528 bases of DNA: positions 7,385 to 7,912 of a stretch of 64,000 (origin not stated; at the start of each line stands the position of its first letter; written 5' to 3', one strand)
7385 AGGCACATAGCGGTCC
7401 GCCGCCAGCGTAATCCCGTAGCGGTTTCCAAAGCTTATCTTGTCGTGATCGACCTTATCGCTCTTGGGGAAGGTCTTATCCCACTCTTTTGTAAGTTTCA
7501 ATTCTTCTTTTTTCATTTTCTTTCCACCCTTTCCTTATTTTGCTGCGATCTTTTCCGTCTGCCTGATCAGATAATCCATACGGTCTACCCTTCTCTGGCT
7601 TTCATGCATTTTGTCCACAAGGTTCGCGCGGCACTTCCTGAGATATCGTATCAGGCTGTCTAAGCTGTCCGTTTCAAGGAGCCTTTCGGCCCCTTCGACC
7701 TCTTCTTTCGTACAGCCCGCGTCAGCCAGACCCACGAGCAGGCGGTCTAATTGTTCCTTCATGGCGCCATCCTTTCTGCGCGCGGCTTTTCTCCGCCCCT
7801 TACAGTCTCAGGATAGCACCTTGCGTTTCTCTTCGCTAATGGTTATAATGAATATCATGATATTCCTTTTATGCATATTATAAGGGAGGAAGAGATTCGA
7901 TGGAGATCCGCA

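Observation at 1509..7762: Three 'headless MerR' mini-proteins, one in each operon of the LysR island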

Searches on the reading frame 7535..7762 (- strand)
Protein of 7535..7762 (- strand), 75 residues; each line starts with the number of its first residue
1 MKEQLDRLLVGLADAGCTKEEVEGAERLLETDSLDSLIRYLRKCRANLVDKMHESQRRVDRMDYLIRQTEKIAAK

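Call 3: search_protein_families(library=pfam, proteins=[window:7535-7762:-], max_evalue=10)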
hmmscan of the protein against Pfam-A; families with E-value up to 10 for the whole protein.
window:7535-7762:- (75 aa): 2 families
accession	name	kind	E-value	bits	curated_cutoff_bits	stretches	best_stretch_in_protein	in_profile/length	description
PF20046.4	DUF6448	-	0.06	13.7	27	1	11-55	75-119/147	Family of unknown function (DUF6448)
PF05575.17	V_cholerae_RfbT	-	0.21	11.3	27.9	1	1-65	121-185/286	Vibrio cholerae RfbT protein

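Call 4: search_protein_families(library=ncbifam, proteins=[window:7535-7762:-], max_evalue=10)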
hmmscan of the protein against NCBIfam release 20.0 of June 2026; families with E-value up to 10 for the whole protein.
window:7535-7762:- (75 aa): 1 family
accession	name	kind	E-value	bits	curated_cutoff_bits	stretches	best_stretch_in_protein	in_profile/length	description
NF004318.0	PRK05714.1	equivalog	0.061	12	653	1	22-56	355-387/407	2-octaprenyl-3-methyl-6-methoxy-1,4-benzoquinol hydroxylase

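Call 9: find_homologous_proteins(query=window:7535-7762:-, max_evalue=0.01)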
Query window:7535-7762:- (75 aa): 28 proteins with E <= 0.01 among 29 candidates.
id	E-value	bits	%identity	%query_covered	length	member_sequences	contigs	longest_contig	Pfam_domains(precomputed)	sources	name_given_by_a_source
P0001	6.2e-40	151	100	100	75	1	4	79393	-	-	-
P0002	1.7e-28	115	72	100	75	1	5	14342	-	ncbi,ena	-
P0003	2.6e-26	108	71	100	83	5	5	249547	-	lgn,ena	-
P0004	1.6e-22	96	61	100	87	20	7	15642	-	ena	-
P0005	9.2e-22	94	60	100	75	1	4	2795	-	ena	-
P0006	1.6e-21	93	61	96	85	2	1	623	-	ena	-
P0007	6.9e-21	91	60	100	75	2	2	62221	-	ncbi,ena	-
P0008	1.4e-20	90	59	100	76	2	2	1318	-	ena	-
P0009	2.2e-20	89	61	100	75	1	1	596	-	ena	-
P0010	4.8e-20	88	57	100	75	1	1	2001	-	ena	-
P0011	1.2e-19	87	57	100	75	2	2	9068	-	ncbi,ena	-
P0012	1.6e-19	87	56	100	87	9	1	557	-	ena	-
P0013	2.7e-19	86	57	100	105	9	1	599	-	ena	-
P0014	5.2e-19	85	56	100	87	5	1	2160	-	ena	-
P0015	1.6e-16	77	54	96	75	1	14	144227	-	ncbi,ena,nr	ncbi:MAG: hypothetical protein IJM27_07330 [Eubacterium sp.]|nr:hypothetical protein [Eubacterium sp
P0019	3.0e-15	73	56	91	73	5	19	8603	-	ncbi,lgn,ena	-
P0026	2.5e-11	61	50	96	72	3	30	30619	-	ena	-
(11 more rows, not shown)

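Call 10: search_solved_structures(query=window:7535-7762:-, max_evalue=10, show_alignments=3)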
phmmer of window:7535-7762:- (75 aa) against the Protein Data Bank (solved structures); distinct sequences matched with E-value up to 10: 7.
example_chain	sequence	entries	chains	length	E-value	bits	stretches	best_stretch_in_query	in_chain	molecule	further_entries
9ijj_C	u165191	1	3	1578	0.2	15.4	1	5-56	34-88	Cilia- and flagella-associated protein 74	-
4xev_A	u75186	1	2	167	0.37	14.6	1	6-58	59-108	Fusion protein of Protein-tyrosine kinase 2-beta FAT domain and Leupaxin LD1 motif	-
4r32_A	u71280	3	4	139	0.39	14.5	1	6-58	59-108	Protein-tyrosine kinase 2-beta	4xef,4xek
2lk4_A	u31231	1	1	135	0.39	14.5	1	6-58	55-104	Protein-tyrosine kinase 2-beta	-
3u3f_A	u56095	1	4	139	0.66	13.8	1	6-58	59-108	Protein-tyrosine kinase 2-beta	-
3gm1_A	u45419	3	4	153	0.77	13.6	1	6-58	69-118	Protein tyrosine kinase 2 beta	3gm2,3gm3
4wsl_A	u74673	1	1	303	0.97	13.2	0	7-40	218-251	Pentatricopeptide repeat protein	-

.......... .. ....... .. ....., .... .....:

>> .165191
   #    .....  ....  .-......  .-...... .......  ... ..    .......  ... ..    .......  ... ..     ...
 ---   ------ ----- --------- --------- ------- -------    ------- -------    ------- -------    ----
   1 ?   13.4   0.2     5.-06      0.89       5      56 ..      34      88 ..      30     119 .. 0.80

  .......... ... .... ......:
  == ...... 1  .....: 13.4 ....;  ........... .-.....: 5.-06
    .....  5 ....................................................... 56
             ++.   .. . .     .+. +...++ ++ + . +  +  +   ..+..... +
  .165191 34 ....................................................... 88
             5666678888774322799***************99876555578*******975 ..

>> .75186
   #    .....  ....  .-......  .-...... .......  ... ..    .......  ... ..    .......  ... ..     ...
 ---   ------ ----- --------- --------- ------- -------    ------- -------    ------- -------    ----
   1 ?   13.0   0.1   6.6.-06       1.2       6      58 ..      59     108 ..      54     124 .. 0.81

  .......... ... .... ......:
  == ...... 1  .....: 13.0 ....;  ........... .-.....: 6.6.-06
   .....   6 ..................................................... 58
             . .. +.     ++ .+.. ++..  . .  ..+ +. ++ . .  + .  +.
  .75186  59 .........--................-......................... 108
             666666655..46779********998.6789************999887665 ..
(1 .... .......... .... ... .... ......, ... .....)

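Call 16: search_solved_structures(query=A3, max_evalue=10, show_alignments=4)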
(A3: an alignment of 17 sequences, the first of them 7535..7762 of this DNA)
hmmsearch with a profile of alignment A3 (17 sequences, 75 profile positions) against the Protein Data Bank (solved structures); distinct sequences matched with E-value up to 10: 24.
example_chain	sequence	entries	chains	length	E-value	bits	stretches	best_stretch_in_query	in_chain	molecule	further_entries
5fzr_A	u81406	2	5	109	0.005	19.9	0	25-44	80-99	DESIGNED TPR PROTEIN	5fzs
5fzq_A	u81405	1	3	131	0.0092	19.1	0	25-44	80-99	DESIGNED TPR PROTEIN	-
3gp4_A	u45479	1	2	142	0.073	16.2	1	11-68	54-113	Transcriptional regulator, MerR family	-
5mfi_A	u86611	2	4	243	0.1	15.7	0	19-43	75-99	YIII(Dq.V2)4CqI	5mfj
7upp_B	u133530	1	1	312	0.12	15.4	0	7-37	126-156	DHT03 protein B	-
8vl4_A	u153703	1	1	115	0.15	15.2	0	6-31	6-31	De novo design protein 312 parent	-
5mfb_A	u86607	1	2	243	0.19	14.8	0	17-42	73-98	YIII(Dq)4CqI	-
4d4e_A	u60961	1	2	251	0.22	14.6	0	17-42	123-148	ARMADILLO REPEAT PROTEIN ARM00016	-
7upp_A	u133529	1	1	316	0.22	14.6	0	7-37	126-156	DHT03 protein A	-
4d49_A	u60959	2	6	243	0.27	14.4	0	19-42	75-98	ARMADILLO REPEAT PROTEIN ARM00027 | YIII(Dq.V1)4CPAF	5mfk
2o6i_A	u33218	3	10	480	0.34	14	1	50-69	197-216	HD domain protein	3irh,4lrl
8sqo_A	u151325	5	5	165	0.41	13.8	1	38-62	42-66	Bacterioferritin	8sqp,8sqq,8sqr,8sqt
9gzu_A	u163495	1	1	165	0.42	13.7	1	38-62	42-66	Bacterioferritin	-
5t8v_A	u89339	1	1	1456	0.48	13.5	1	27-70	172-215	Putative uncharacterized protein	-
3fvb_A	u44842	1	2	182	0.5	13.5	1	38-62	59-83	Bacterioferritin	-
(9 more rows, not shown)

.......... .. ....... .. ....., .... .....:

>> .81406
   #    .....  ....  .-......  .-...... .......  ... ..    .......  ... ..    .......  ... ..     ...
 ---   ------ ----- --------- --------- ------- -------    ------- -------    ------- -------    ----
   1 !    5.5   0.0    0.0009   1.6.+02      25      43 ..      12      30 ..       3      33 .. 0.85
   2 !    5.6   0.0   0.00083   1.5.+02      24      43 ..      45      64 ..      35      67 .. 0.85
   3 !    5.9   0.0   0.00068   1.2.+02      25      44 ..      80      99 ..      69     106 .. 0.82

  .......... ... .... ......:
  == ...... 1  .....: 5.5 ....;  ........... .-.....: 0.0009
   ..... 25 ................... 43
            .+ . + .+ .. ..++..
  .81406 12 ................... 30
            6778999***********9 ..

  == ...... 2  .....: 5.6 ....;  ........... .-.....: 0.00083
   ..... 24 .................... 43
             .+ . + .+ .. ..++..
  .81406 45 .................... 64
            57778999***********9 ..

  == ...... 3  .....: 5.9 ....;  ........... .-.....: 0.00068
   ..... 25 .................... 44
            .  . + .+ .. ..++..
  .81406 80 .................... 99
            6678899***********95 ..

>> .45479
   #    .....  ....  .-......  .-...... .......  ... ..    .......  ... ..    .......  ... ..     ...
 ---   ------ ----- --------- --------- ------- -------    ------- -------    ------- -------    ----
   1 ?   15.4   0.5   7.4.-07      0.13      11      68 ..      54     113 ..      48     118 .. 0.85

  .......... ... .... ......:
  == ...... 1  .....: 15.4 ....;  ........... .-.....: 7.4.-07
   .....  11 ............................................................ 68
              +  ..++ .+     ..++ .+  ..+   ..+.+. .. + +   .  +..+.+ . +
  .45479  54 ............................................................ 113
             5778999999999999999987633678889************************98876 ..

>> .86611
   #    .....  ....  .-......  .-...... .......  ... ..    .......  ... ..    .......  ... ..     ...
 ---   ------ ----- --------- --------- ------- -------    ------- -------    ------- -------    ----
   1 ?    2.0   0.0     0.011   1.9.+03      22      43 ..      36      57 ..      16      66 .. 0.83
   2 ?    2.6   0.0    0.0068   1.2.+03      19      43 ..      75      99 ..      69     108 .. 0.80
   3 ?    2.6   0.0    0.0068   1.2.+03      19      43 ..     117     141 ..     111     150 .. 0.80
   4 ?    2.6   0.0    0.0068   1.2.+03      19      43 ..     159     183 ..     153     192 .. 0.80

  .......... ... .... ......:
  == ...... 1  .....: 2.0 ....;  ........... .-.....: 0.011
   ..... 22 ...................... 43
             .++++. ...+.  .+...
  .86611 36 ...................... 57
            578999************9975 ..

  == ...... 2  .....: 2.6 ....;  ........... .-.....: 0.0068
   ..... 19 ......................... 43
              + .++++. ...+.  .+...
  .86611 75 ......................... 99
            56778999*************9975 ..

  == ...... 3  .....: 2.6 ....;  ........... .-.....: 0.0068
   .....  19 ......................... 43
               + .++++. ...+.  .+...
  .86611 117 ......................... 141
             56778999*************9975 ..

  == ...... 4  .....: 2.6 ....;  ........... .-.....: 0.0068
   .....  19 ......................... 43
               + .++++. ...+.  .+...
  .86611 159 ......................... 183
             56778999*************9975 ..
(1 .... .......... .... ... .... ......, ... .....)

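Call 19: find_encoding_contigs(protein=P0003, flank=5000, max_places=3)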
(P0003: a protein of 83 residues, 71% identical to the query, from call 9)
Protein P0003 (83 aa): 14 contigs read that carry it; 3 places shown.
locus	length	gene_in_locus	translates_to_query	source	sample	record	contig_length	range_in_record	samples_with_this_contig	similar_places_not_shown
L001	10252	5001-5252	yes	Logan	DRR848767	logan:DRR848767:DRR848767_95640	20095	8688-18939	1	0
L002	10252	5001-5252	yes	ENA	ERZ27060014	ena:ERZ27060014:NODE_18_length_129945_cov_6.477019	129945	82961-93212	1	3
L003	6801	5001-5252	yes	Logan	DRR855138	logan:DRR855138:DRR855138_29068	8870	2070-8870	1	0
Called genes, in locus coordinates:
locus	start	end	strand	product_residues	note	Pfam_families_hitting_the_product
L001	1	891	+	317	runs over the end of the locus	PF10646:Germane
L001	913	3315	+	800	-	PF13567:DUF4131, PF03772:Competence, PF00753:Lactamase_B (faint), PF12706:Lactamase_B_2 (weak), PF23023:Anti-Pycsar_Apyc1 (weak)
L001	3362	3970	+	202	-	PF17851:GH43_C2 (weak), PF07081:DUF1349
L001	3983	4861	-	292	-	PF00126:HTH_1, PF03466:LysR_substrate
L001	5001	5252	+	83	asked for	-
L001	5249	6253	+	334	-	PF05448:AXE1 (faint), PF12740:PETase (weak), PF01738:DLH (faint), PF02129:Peptidase_S15, PF00561:Abhydrolase_1 (faint), PF00326:Peptidase_S9 (faint)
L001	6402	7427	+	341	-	PF00248:Aldo_ket_red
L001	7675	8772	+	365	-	PF01926:MMR_HSR1, PF02421:FeoB_N, PF06071:YchF-GTPase_C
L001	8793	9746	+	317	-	PF01790:LGT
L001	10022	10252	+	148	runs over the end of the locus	PF02381:MraZ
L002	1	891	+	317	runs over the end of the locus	PF10646:Germane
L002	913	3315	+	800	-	PF13567:DUF4131, PF03772:Competence, PF00753:Lactamase_B (faint), PF12706:Lactamase_B_2 (weak), PF23023:Anti-Pycsar_Apyc1 (weak)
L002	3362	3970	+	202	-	PF17851:GH43_C2 (weak), PF07081:DUF1349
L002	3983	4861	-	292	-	PF00126:HTH_1, PF03466:LysR_substrate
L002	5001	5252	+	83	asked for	-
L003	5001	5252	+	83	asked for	-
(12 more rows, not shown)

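Call 20: find_encoding_contigs(protein=P0015, flank=5000, max_places=3)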
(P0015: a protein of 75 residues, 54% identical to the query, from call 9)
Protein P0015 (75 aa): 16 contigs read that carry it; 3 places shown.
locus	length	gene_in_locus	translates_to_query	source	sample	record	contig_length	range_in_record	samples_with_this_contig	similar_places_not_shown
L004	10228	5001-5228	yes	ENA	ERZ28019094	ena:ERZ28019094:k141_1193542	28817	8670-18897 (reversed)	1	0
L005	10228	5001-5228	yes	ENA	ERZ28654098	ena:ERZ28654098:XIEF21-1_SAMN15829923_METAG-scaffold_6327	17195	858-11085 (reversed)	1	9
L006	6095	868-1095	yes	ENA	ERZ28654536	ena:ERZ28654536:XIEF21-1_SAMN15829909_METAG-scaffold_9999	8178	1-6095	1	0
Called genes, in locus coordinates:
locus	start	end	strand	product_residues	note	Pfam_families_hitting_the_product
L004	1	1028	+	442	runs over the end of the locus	PF14501:HATPase_c_5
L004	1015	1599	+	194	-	PF04647:AgrB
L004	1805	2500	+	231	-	PF12686:DUF3800 (weak)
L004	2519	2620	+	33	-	-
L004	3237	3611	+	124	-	-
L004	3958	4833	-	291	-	PF00126:HTH_1, PF03466:LysR_substrate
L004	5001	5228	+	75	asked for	-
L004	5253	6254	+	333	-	PF05448:AXE1 (faint), PF12740:PETase (weak), PF01738:DLH (faint), PF02129:Peptidase_S15, PF00326:Peptidase_S9 (faint)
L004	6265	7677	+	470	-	PF18050:Cyclophil_like2, PF00248:Aldo_ket_red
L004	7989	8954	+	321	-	PF00135:COesterase, PF10340:Say1_Mug180 (weak), PF20434:BD-FAE, PF07859:Abhydrolase_3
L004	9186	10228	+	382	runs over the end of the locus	PF01757:Acyl_transf_3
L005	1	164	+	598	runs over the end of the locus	PF08245:Mur_ligase_M (weak), PF02875:Mur_ligase_C, PF27239:FOL3_C, PF01966:HD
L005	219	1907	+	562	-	PF02152:FolB, PF01288:HPPK, PF00800:PDT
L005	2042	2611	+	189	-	PF05198:IF3_N, PF00707:IF3_C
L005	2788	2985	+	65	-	PF01632:Ribosomal_L35p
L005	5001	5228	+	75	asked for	-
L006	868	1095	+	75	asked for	-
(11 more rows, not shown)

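Call 21: find_encoding_contigs(protein=P0026, flank=5000, max_places=3)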
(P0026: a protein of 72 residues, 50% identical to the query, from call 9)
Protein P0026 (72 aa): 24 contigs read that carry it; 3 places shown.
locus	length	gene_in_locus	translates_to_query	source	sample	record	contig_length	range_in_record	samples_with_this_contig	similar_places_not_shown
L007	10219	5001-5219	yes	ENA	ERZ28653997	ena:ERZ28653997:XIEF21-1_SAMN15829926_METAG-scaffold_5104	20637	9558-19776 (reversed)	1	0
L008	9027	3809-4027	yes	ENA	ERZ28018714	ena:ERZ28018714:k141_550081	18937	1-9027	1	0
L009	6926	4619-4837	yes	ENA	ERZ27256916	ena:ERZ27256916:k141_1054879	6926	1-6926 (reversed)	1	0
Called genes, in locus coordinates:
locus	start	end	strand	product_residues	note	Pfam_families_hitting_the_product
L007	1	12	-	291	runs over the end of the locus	?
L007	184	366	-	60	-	-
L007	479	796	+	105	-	-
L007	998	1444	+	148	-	PF02082:Rrf2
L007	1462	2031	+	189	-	PF02525:Flavodoxin_2, PF03358:FMN_red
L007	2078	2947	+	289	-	PF01661:Macro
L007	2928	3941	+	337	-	-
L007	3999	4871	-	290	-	PF00126:HTH_1, PF03466:LysR_substrate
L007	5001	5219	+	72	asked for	-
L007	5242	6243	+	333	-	PF05448:AXE1 (faint), PF12740:PETase, PF01738:DLH (weak), PF02129:Peptidase_S15, PF00326:Peptidase_S9 (faint)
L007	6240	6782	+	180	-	PF02525:Flavodoxin_2, PF03358:FMN_red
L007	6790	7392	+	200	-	PF18050:Cyclophil_like2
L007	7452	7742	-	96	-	PF20648:DUF6809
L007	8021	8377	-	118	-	-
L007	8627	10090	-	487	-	PF04326:SLFN_AlbA_2, PF13749:HATPase_c_4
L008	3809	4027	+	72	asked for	-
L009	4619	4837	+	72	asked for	-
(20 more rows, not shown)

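Call 22: search_protein_representatives(alignment_id=A3)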
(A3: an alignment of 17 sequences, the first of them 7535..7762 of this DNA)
Query: 17 sequences, 75 profile positions. Proteins with E-value up to 0.001 (for the whole library): 1456; up to 1e-10: 280; up to 1e-30: 0. The best 150 are listed.
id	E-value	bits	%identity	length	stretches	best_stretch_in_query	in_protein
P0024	1.7e-28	114.4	-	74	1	3-74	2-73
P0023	1.3e-27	111.5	-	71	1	1-70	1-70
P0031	9.0e-25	102.4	-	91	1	4-71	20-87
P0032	1.5e-24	101.7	-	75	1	1-73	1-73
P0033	4.1e-24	100.3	-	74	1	1-72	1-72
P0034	2.6e-23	97.7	-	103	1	1-72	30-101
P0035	3.4e-23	97.4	-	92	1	1-72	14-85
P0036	1.7e-22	95.2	-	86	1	4-72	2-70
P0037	4.6e-22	93.8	-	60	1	23-75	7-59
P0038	2.3e-21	91.5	-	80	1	4-72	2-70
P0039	2.5e-21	91.4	-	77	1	4-73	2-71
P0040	3.2e-21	91.1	-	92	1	1-71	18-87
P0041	4.4e-21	90.6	-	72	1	1-71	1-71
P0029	6.6e-21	90.1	-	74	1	2-70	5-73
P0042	2.6e-20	88.1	-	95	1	4-72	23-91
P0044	5.0e-20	87.2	-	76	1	2-71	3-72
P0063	1.3e-16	76.3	-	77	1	4-73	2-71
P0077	1.4e-15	73.0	-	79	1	5-71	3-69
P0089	9.2e-15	70.4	-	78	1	2-71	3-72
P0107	5.5e-14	67.9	-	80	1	5-72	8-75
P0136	3.7e-13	65.2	-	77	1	4-72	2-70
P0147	8.3e-13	64.1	-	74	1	4-70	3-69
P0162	1.4e-12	63.4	-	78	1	1-75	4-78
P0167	1.7e-12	63.1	-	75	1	10-70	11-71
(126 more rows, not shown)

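Call 23: predict_structure(alignment_id=A3)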
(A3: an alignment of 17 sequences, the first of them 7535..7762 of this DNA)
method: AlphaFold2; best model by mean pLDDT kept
length: 75 residues; sequences in the alignment: 17
mean_pLDDT: 94.7   pTM: 0.74
mean pLDDT of the five models: 94.7, 94.7, 94.3, 94.3, 93.2
residues with pLDDT >= 90: 66; 70-90: 8; 50-70: 1; < 50: 0
segments of 3 or more residues with pLDDT < 50: none
pLDDT, mean of each block of 10 residues (from residue 1): 86 97 94 94 98 98 98 92
secondary structure, 60 per line:
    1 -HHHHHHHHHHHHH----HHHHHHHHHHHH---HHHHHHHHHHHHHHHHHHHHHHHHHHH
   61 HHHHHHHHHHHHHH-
elements in order: H2-14 H19-30 H34-74

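Call 26: fold_search(model_id=the predicted structure, library=pdb)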
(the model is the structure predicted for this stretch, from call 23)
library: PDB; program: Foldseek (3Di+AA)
matches with E <= 10: 25; with E <= 0.001: 0
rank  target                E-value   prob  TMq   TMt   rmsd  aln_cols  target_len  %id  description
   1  2nd2_MODEL_1_A        1.4e+00  0.41  0.44  0.67   1.9        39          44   20  Solution structure of the de novo mini protein gHHH_06 (released 2016-09-21)
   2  6zsh_A                2.7e+00  0.08  0.34  0.29  14.3        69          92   25  The mechanism of activation of the actin binding protein EHBP1 by Rab8 family members (released 2020-09-02)
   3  7oa5_A                3.2e+00  0.09  0.31  0.15   3.7        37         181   19  RUVA COMPLEXED TO A HOLLIDAY JUNCTION. (released 2021-04-28)
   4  3gpv_A                3.4e+00  0.28  0.64  0.45   2.8        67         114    7  Crystal structure of a transcriptional regulator, MerR family from Bacillus thuringiensis (released 2009-04-14)
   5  5crl_A                3.4e+00  0.21  0.59  0.41   2.7        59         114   17  Crystal Structure of the Transcription Activator Tn501 MerR in Complex with Mercury (II) (released 2016-09-07)
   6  8vx7_B                3.4e+00  0.07  0.30  0.15   9.0        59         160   29  Computationally designed tunable C2 symmetric tandem repeat homodimer, bound to cyclic peptide (released 2025-02-05)
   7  9lp2_E                4.0e+00  0.10  0.36  0.41   4.1        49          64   16  Crystal structure of de novo designed amantadine induced heterodimer dAID23.4 (released 2025-12-17)
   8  4tkn_C                4.7e+00  0.13  0.36  0.12   3.1        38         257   24  Structure of the SNX17 FERM domain bound to the second NPxF motif of KRIT1 (released 2014-07-30)
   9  4tkn_A                5.1e+00  0.09  0.33  0.11   4.1        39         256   26  Structure of the SNX17 FERM domain bound to the second NPxF motif of KRIT1 (released 2014-07-30)
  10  4tkn_B                5.5e+00  0.09  0.32  0.11   3.3        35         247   26  Structure of the SNX17 FERM domain bound to the second NPxF motif of KRIT1 (released 2014-07-30)
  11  7oa5_D                5.5e+00  0.08  0.34  0.17   4.5        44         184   18  RUVA COMPLEXED TO A HOLLIDAY JUNCTION. (released 2021-04-28)
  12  2hh7                  6.0e+00  0.08  0.37  0.34   8.0        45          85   16  Crystal Structure of Cu(I) bound CsoR from Mycobacterium tuberculosis. (released 2006-12-05)
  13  3t47_A                6.0e+00  0.04  0.31  0.32   4.9        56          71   16  Crystal Structure of truncated form of Staphylococcal Complement Inhibitor D (SCIN-D) at 1.3 Angstrom (released 2011-11-23)
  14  5crl_B                7.0e+00  0.13  0.60  0.40   2.6        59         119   17  Crystal Structure of the Transcription Activator Tn501 MerR in Complex with Mercury (II) (released 2016-09-07)
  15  7c3k_A                8.2e+00  0.14  0.36  0.07   0.6        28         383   11  Crystal Structure of mIRGB10 (released 2021-04-21)
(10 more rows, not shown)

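Call 43: find_related_loci(query=A3, collection=genome_contigs, flank=5000)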
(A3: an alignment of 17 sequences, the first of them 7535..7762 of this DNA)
Query A3 (75 aa) in genome_contigs; peptide patterns used: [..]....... (x = any residue, [..] = any of these).
89 stretches matched a pattern; 75 encode a relative of the query (tblastn E <= 1e-3); 75 distinct loci.
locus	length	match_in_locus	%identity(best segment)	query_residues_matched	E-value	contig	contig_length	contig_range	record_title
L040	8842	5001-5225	72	1-75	5e-34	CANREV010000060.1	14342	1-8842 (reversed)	MAG: uncultured Acetatifactor sp. isolate Lapin-024__bin39 genome assembly, contig: Lapin-024__NODE_5365_length_14342_co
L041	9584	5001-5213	70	1-71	2e-30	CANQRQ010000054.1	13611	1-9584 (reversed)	MAG: uncultured Oscillospiraceae bacterium isolate Lapin-022__bin48 genome assembly, contig: Lapin-022__NODE_4463_length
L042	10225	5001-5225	63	1-75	8e-30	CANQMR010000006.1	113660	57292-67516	MAG: uncultured Lachnospiraceae bacterium isolate Lapin-012__bin90 genome assembly, contig: Lapin-012__NODE_298_length_1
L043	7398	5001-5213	63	1-71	8e-29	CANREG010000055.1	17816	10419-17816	MAG: uncultured Lachnospiraceae bacterium isolate Lapin-024__bin24 genome assembly, contig: Lapin-024__NODE_4053_length_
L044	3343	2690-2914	63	1-75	1e-28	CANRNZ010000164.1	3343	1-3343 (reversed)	MAG: uncultured Clostridia bacterium isolate Lapin-021__bin5 genome assembly, contig: Lapin-021__NODE_36962_length_3343_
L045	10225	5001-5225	61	1-75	3e-28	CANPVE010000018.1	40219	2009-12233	MAG: uncultured Clostridia bacterium isolate Lapin-001__bin41 genome assembly, contig: Lapin-001__NODE_1256_length_40219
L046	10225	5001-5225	60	1-75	2e-27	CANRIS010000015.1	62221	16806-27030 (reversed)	MAG: uncultured Clostridia bacterium isolate Lapin-024__bin74 genome assembly, contig: Lapin-024__NODE_567_length_62221_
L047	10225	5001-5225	57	1-75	1e-26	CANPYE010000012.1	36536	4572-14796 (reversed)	MAG: uncultured Lachnospiraceae bacterium isolate Lapin-004__bin104 genome assembly, contig: Lapin-004__NODE_1317_length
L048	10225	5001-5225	56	1-75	2e-26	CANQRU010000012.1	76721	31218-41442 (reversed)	MAG: uncultured Lachnospiraceae bacterium isolate Lapin-021__bin39 genome assembly, contig: Lapin-021__NODE_391_length_7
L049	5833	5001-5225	57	1-75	2e-26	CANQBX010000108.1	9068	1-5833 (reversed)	MAG: uncultured Lachnospiraceae bacterium isolate Lapin-001__bin4 genome assembly, contig: Lapin-001__NODE_6641_length_9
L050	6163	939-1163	56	1-75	5e-26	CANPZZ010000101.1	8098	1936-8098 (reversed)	MAG: uncultured Lachnospiraceae bacterium isolate Lapin-002__bin34 genome assembly, contig: Lapin-002__NODE_11817_length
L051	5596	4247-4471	57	1-75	5e-26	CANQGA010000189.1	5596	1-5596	MAG: uncultured Lachnospiraceae bacterium isolate Lapin-007__bin11 genome assembly, contig: Lapin-007__NODE_6666_length_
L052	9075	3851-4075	59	1-75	3e-24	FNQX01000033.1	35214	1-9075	Lachnospiraceae bacterium NK3A20 genome assembly, contig: G595DRAFT_scaffold00029.29, whole genome shotgun sequence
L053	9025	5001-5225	55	1-75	2e-23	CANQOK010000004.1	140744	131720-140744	MAG: uncultured Lachnospiraceae bacterium isolate Lapin-032__bin73 genome assembly, contig: Lapin-032__NODE_167_length_1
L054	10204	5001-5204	56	8-75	2e-21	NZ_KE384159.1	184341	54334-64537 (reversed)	Butyrivibrio sp. MB2005 G610DRAFT_scaffold00011.11, whole genome shotgun sequence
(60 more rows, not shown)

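Call 46: find_encoding_contigs(protein=P0089, flank=4000, max_places=2)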
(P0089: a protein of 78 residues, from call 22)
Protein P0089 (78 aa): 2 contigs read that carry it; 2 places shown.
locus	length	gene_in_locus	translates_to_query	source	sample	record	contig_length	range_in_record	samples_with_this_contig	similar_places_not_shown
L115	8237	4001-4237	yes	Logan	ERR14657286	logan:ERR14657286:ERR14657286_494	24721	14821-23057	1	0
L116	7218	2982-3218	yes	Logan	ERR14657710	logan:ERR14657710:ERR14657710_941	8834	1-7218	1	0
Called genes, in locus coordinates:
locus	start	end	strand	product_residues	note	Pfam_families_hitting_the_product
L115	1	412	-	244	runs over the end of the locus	PF00005:ABC_tran, PF13304:AAA_21 (weak)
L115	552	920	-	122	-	-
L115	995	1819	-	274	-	PF02811:PHP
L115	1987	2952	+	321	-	PF01757:Acyl_transf_3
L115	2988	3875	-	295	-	PF00126:HTH_1, PF03466:LysR_substrate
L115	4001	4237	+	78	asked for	-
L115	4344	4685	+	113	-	PF18050:Cyclophil_like2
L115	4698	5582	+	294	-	PF12541:DUF3737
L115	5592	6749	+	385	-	PF00155:Aminotran_1_2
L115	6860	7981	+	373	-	PF00248:Aldo_ket_red, PF13746:Fer4_18 (faint), PF13183:Fer4_8 (faint), PF13187:Fer4_9, PF13534:Fer4_17 (weak)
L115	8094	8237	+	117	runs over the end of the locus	-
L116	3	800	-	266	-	?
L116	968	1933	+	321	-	PF01757:Acyl_transf_3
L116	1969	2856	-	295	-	PF00126:HTH_1, PF03466:LysR_substrate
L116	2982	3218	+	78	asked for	-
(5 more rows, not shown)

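Call 47: find_encoding_contigs(protein=P0107, flank=4000, max_places=2)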
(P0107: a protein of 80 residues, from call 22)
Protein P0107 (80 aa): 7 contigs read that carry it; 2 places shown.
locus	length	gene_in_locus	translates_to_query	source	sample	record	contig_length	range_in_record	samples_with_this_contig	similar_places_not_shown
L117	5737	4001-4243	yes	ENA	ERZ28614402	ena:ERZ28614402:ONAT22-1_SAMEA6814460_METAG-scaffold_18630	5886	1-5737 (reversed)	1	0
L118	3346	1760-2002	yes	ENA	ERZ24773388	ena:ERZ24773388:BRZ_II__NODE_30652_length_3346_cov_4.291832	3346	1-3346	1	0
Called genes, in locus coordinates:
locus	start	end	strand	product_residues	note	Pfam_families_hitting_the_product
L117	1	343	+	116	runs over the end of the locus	-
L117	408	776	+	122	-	PF01661:Macro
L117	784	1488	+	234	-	PF02146:SIR2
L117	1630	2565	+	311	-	PF08902:DUF1848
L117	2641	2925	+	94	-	-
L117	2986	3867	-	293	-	PF00126:HTH_1, PF03466:LysR_substrate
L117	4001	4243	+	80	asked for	-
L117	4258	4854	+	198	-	PF18050:Cyclophil_like2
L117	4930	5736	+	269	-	?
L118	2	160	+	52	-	?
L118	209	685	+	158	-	PF01613:Flavin_Reduct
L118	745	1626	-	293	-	PF00126:HTH_1, PF03466:LysR_substrate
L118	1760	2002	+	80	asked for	-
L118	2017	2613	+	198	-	PF18050:Cyclophil_like2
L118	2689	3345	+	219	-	?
